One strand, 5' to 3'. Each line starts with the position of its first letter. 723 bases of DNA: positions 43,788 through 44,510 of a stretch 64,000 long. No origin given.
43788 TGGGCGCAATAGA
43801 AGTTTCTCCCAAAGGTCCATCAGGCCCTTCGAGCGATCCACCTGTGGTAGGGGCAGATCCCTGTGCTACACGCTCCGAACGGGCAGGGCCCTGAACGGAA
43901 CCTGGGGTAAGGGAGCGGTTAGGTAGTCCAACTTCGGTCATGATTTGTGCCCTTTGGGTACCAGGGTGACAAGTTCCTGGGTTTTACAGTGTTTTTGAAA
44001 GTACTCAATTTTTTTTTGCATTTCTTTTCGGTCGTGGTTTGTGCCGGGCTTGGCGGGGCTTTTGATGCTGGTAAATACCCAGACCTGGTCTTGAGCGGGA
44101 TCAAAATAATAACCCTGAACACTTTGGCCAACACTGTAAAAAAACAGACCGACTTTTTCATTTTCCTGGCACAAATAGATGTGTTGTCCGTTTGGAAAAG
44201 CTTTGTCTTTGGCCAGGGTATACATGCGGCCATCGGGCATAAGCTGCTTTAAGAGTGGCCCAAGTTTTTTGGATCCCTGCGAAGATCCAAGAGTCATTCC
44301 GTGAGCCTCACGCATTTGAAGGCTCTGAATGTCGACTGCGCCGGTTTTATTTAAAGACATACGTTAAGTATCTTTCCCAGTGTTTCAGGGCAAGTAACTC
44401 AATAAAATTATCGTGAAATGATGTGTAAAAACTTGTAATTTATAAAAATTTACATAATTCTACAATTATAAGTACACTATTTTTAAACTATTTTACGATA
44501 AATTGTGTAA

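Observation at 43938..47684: Paralogous small proteins (140 aa and 110 aa) paired with the large ORFans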

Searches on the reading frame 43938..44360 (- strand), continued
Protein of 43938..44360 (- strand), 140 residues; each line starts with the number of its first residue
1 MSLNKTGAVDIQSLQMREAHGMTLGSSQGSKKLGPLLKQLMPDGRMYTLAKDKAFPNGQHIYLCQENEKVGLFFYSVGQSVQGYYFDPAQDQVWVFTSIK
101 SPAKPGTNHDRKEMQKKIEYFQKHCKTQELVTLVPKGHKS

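Call 57: search_solved_structures(query=A3, max_evalue=10)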
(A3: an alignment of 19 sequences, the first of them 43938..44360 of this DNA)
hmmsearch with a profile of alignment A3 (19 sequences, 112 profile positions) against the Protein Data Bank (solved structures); distinct sequences matched with E-value up to 10: 14.
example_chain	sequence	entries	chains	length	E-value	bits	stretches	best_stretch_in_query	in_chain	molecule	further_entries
6r5y_A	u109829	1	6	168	0.041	17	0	32-53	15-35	WD-40 repeat protein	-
6oew_A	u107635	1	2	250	0.055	16.6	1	45-106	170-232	Cytidylyltransferase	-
1vl7_A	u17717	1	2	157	0.3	14.2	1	14-78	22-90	hypothetical protein alr5027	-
6r5z_A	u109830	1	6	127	0.32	14.1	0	32-53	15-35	9-bladed beta-propeller formed by three 3-bladed fragments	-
2h0g_A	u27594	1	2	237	0.53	13.4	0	31-69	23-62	Thiol:disulfide interchange protein dsbG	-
4d2l_A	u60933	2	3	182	0.55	13.4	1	48-75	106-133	PROTEIN F1L | PROTEIN F1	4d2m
1v57_A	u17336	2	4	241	0.57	13.3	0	31-69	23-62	Thiol:disulfide interchange protein dsbG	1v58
2h0h_A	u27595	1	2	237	0.57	13.3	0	31-69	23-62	Thiol:disulfide interchange protein dsbG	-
2h0i_A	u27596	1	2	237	0.58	13.3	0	31-69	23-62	Thiol:disulfide interchange protein dsbG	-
5g1k_A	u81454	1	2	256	0.71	13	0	31-69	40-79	THIOL DISULFIDE INTERCHANGE PROTEIN DSBG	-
6e20_A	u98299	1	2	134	0.73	13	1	13-39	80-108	Galectin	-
5g1l_A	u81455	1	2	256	0.74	13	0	31-69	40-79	THIOL DISULFIDE INTERCHANGE PROTEIN DSBG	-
1o6w_A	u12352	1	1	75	1.5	12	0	48-74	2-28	PRE-MRNA PROCESSING PROTEIN PRP40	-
8orx_A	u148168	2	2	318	1.7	11.8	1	42-67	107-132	Lymphatic vessel endothelial hyaluronic acid receptor 1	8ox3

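Call 59: fold_search(model_id=the predicted structure, library=pdb)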
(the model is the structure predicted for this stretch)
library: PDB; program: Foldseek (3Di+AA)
matches with E <= 10: 537; with E <= 0.001: 0
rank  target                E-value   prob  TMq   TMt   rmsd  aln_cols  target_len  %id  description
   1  8zdp_v                1.2e-01  0.21  0.15  0.04  12.7       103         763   13  Cryo-EM structure of Mycobacteriophage Douge Central fiber (gp20) (released 2025-06-25)
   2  8zdq_v                1.2e-01  0.21  0.15  0.04  12.7       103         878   13  Cryo-EM structure of Mycobacteriophage Douge complete baseplate (gp13, gp17, gp23, gp16, gp18 and gp20) (released 2025-06-25)
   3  8zdo_a                2.2e-01  0.30  0.18  0.09  13.1        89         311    9  Cryo-EM structure of Mycobacteriophage Douge baseplate (gp13, gp17, gp23, gp16, gp18 and gp20) (released 2025-06-25)
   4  8i34_A                4.7e-01  0.44  0.26  0.22   6.2        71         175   10  The crystal structure of EPD-BCP1 from a marine sponge (released 2023-08-16)
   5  4akm_B                5.5e-01  0.28  0.23  0.21  13.6        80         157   11  Crystal structure of the human lysosome-associated membrane protein LAMP-3 (aka DC-LAMP) (released 2012-08-15)
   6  3sy3_B                6.2e-01  0.12  0.20  0.17  12.2       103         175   11  GBAA_1210 protein, a putative adenylate cyclase, from Bacillus anthracis (released 2011-07-27)
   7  4n7i                  6.5e-01  0.16  0.18  0.14  12.4        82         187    7  Crystal Structure of Intracellular B30.2 Domain of BTN3A1 (released 2014-04-23)
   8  2fbl_B                6.9e-01  0.09  0.20  0.19  17.5       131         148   11  The crystal structure of the hypothetical protein NE1496 (released 2005-12-20)
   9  3f1v_A                7.3e-01  0.08  0.17  0.08  13.7       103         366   10  E. coli Beta Sliding Clamp, 148-153 Ala Mutant (released 2009-09-01)
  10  5ofu_A                7.7e-01  0.33  0.25  0.12   7.5        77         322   17  Crystal structure of Leishmania major fructose-1,6-bisphosphatase in T-state. (released 2017-09-20)
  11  5ofu_C                8.1e-01  0.30  0.25  0.12   7.5        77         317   17  Crystal structure of Leishmania major fructose-1,6-bisphosphatase in T-state. (released 2017-09-20)
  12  3sy3_D                9.1e-01  0.09  0.19  0.17  12.1       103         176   10  GBAA_1210 protein, a putative adenylate cyclase, from Bacillus anthracis (released 2011-07-27)
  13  7bvk_A                9.1e-01  0.09  0.18  0.10  13.3        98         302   12  UDP-N-acetylglucosamine 3-dehydrogenase GnnA from Acidithiobacillus ferrooxidans (P212121) (released 2020-12-02)
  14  7ns9                  9.1e-01  0.06  0.18  0.15  16.3       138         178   17  Triphosphate tunnel metalloenzyme from Sulfolobus acidocaldarius in complex with triphosphate and calcium (released 2021-06-02)
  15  4cg4_E                9.1e-01  0.06  0.14  0.06  16.4       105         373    8  Crystal structure of the CHS-B30.2 domains of TRIM20 (released 2015-04-29)
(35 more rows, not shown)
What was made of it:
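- On Class I T3SS chaperone (CesT/SycE-like): Foldseek on PDB gives a best E of 0.12 (call 59).
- Closest known: VC0508. Different: Foldseek finds nothing with E<0.1 (call 59).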

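Call 62: find_related_loci(query=A7, collection=metagenome_contigs, flank=6000)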
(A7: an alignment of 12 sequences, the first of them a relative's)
Query A7 (107 aa) in metagenome_contigs; peptide patterns used: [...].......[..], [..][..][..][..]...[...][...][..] (x = any residue, [..] = any of these).
117 stretches matched a pattern; 47 encode a relative of the query (tblastn E <= 1e-3); 47 distinct loci.
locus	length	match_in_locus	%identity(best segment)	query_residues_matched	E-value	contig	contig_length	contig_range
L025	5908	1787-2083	42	6-104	4e-24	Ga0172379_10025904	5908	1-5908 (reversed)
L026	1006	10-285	42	13-104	1e-23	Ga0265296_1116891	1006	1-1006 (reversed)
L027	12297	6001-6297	41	6-104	5e-22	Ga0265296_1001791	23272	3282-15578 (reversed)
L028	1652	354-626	37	14-104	9e-22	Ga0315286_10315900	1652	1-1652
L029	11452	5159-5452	38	7-104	1e-21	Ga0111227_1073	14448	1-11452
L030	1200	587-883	40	6-104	1e-21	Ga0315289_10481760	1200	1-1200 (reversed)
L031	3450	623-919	42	6-104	1e-21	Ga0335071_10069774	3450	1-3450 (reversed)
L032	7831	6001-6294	38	7-104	1e-21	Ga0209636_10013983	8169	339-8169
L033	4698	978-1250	43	14-104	3e-21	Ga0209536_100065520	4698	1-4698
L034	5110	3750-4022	43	14-104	3e-21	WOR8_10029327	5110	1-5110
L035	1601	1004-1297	40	7-104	5e-21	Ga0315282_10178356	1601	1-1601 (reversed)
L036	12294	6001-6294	38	7-104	1e-20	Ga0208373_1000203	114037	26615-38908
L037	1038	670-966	42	6-104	1e-20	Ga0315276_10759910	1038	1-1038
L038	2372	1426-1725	39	5-104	2e-20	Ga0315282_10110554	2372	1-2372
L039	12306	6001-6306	37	1-104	4e-20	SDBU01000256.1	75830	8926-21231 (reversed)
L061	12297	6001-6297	36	6-104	9e-16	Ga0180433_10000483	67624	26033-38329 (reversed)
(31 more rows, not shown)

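Call 67: search_protein_families(library=pfam, proteins=[L033:1522-2541:+, L033:2561-3385:+, L033:3333-4475:+, L027:6538-7803:-, L027:5412-5921:-, L027:8540-9982:+, L061:4414-6213:-, L061:9617-10660:+, L014:6378-7853:-, L014:10237-11913:+], max_evalue=0.00001)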
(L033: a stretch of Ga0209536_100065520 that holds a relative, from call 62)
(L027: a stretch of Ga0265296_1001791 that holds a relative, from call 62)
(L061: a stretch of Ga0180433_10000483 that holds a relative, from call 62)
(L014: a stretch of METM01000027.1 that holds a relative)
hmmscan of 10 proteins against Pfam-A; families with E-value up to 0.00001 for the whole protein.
L033:1522-2541:+ (339 aa): 2 families
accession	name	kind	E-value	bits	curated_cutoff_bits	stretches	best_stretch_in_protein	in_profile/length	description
PF00069.31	Pkinase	-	3.3e-29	102.5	31.7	1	10-256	1-253/263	Protein kinase domain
PF07714.23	PK_Tyr_Ser-Thr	-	2.3e-21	76.7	23.1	1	12-255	3-249/258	Protein tyrosine and serine/threonine kinase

L033:2561-3385:+ (274 aa): 1 family
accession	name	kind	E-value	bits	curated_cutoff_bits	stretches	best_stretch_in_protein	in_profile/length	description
PF03793.24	PASTA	-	6e-38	129.1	23.2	3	61-123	1-63/64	PASTA domain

L033:3333-4475:+ (380 aa): 3 families
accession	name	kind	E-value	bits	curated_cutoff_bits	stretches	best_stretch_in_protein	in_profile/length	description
PF01872.23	RibD_C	-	3.4e-53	180.8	24.1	1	163-373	1-196/197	RibD C-terminal domain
PF00383.29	dCMP_cyt_deam_1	-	1.2e-20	73.7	25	1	17-116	2-102/102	Cytidine and deoxycytidylate deaminase zinc-binding region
PF14437.12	MafB19-deam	-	8.5e-14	52.1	27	1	18-121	2-106/142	MafB19-like deaminase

L027:6538-7803:- (421 aa): 1 family
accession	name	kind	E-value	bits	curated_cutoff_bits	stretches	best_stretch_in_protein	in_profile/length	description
PF00330.25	Aconitase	-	5.3e-97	326.1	28.7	2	7-291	1-309/463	Aconitase family (aconitate hydratase)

L027:5412-5921:- (169 aa): 1 family
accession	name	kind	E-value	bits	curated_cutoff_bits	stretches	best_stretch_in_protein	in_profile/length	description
PF00694.25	Aconitase_C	-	7.7e-19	68.8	22.8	1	41-108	59-127/131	Aconitase C-terminal domain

L027:8540-9982:+ (480 aa): 3 families
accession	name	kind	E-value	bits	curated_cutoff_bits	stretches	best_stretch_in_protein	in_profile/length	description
PF02985.28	HEAT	-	3.3e-13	49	23.5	0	448-474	2-27/31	HEAT repeat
PF13646.12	HEAT_2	-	1.5e-07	32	27.7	0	411-474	4-58/88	HEAT repeats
PF13513.12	HEAT_EZ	-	9.9e-07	29.6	27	0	333-355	24-46/55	HEAT-like repeat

L061:4414-6213:- (599 aa): 1 family
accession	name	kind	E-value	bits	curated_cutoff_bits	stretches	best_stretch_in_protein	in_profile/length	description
PF02321.23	OEP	-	3.1e-28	99.3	22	2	412-566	18-169/187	Outer membrane efflux protein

L061:9617-10660:+ (347 aa): 4 families
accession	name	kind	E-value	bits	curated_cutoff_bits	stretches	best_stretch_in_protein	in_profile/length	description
PF17179.9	Fer4_22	-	1.9e-26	93.2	27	1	235-327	2-95/95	4Fe-4S dicluster domain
PF13237.11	Fer4_10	-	7.1e-07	29.5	25.5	0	312-325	8-21/53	4Fe-4S dicluster domain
PF13187.11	Fer4_9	-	3.3e-06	27.5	27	0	313-329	2-18/52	4Fe-4S dicluster domain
PF00037.32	Fer4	-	9.8e-06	25.6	21.1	0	313-325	8-20/24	4Fe-4S binding domain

L014:6378-7853:- (491 aa): 1 family
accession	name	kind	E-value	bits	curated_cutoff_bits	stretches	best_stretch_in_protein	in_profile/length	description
PF00990.26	GGDEF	-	1.3e-51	175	23.8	1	328-486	2-160/161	Diguanylate cyclase, GGDEF domain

L014:10237-11913:+ (558 aa): 3 families
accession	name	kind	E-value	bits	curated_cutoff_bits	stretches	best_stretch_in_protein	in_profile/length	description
PF00205.28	TPP_enzyme_M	-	7.9e-57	191.2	30.4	1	194-328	2-137/137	Thiamine pyrophosphate enzyme, central domain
PF02775.26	TPP_enzyme_C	-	1.2e-55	187.9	21.9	1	386-534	2-151/151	Thiamine pyrophosphate enzyme, C-terminal TPP binding domain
PF02776.23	TPP_enzyme_N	-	2.1e-42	144.1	26.8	1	4-119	2-118/119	Thiamine pyrophosphate enzyme, N-terminal TPP binding domain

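Call 68: search_protein_families(library=padloc, proteins=[window:43938-44360:-, P0017, P0005], max_evalue=1)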
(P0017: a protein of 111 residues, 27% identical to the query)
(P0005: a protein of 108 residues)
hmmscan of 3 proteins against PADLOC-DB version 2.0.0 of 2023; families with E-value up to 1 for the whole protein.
window:43938-44360:- (140 aa): 1 family
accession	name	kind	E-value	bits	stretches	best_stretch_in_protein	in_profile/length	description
PDLC03639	MTase_III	-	0.05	9.9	1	73-122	264-312/639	Type III methyltransferase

P0017 (111 aa): 0 families

P0005 (108 aa): 0 families

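Call 69: search_protein_families(library=phrogs, proteins=[window:43938-44360:-, P0017, P0005], max_evalue=1)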
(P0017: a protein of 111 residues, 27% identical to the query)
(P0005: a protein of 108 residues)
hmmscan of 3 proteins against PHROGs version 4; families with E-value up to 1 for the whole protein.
window:43938-44360:- (140 aa): 0 families

P0017 (111 aa): 1 family
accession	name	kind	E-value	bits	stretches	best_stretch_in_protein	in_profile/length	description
phrog_17589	-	unknown function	0.2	13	1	46-97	28-78/100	-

P0005 (108 aa): 0 families

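Call 71: search_solved_structures(query=A8, max_evalue=10)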
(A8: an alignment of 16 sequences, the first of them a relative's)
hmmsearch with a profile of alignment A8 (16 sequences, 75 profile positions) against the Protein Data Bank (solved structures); distinct sequences matched with E-value up to 10: 1.
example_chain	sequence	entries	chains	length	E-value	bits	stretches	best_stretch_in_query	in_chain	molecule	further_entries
2vc6_A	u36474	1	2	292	1.7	11.9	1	8-52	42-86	DIHYDRODIPICOLINATE SYNTHASE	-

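Call 79: find_related_loci(query=A7, collection=viral_contigs, flank=5000)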
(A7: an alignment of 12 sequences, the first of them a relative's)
Query A7 (107 aa) in viral_contigs; peptide patterns used: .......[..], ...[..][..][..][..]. (x = any residue, [..] = any of these).
25 stretches matched a pattern, but none encodes a relative of the query by tblastn (E <= 1e-3).

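Call 80: search_dna_similar(query=window:43938-44360:-, collection=plasmids, mode=protein, max_evalue=0.01)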
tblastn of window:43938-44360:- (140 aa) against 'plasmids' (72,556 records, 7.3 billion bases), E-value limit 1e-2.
No match.
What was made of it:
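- On Type II toxin-antitoxin system: There are no viral or plasmid copies (calls 79, 80).
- Closest known: Type II toxin-antitoxin operons. Different: It is absent from the plasmid and viral collections (calls 79, 80).
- It has no plasmid or viral copies (calls 79, 80).
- Tried and rejected: Viral and plasmid searches were negative (calls 79, 80).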

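Call 84: find_encoding_contigs(protein=P0004, flank=5000, max_places=3)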
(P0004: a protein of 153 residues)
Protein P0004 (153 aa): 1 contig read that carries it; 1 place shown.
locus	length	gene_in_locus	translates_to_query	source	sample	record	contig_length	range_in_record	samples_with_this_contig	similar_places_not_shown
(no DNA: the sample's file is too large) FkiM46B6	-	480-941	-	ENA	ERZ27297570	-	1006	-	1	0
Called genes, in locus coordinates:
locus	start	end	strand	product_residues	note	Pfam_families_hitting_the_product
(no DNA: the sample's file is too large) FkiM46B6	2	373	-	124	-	?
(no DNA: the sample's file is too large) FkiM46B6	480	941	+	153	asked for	-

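Call 85: find_encoding_contigs(protein=P0008, flank=5000, max_places=3)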
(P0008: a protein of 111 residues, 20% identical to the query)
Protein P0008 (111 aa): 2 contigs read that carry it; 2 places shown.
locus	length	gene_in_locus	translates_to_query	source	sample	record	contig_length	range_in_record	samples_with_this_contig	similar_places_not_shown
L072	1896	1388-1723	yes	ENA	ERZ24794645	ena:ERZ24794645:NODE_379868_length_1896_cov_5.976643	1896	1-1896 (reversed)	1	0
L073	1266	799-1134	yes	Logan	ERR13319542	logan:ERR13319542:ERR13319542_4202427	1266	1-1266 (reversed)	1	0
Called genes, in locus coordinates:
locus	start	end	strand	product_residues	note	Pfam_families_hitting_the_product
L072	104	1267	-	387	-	PF13173:AAA_14, PF13635:DUF4143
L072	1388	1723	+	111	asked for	-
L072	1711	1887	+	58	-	-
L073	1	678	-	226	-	?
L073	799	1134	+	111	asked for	-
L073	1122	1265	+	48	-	?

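Call 89: search_protein_families(library=pfam, alignment_id=A3, max_evalue=0.1)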
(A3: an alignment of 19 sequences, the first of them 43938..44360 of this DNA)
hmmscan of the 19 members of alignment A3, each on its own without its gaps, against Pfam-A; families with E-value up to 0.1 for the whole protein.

A. member 1, window:43938-44360:- (140 aa): 0 families

B. families by the number of members that match (of 19 scanned): 2 families
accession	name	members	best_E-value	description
PF08964.15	Crystall_3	2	0.036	Beta/Gamma crystallin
PF00241.25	Cofilin_ADF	1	0.038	Cofilin/tropomyosin-type actin-binding protein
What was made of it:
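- On Class I T3SS chaperone (CesT/SycE-like): None of the 19 family members hits such a family at E<=0.1 (call 89).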

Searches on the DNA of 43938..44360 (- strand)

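Call 95: search_rna_families(sources=[L010, L011, L013, L014, L017, L018, L019, L020], threshold=gathering)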
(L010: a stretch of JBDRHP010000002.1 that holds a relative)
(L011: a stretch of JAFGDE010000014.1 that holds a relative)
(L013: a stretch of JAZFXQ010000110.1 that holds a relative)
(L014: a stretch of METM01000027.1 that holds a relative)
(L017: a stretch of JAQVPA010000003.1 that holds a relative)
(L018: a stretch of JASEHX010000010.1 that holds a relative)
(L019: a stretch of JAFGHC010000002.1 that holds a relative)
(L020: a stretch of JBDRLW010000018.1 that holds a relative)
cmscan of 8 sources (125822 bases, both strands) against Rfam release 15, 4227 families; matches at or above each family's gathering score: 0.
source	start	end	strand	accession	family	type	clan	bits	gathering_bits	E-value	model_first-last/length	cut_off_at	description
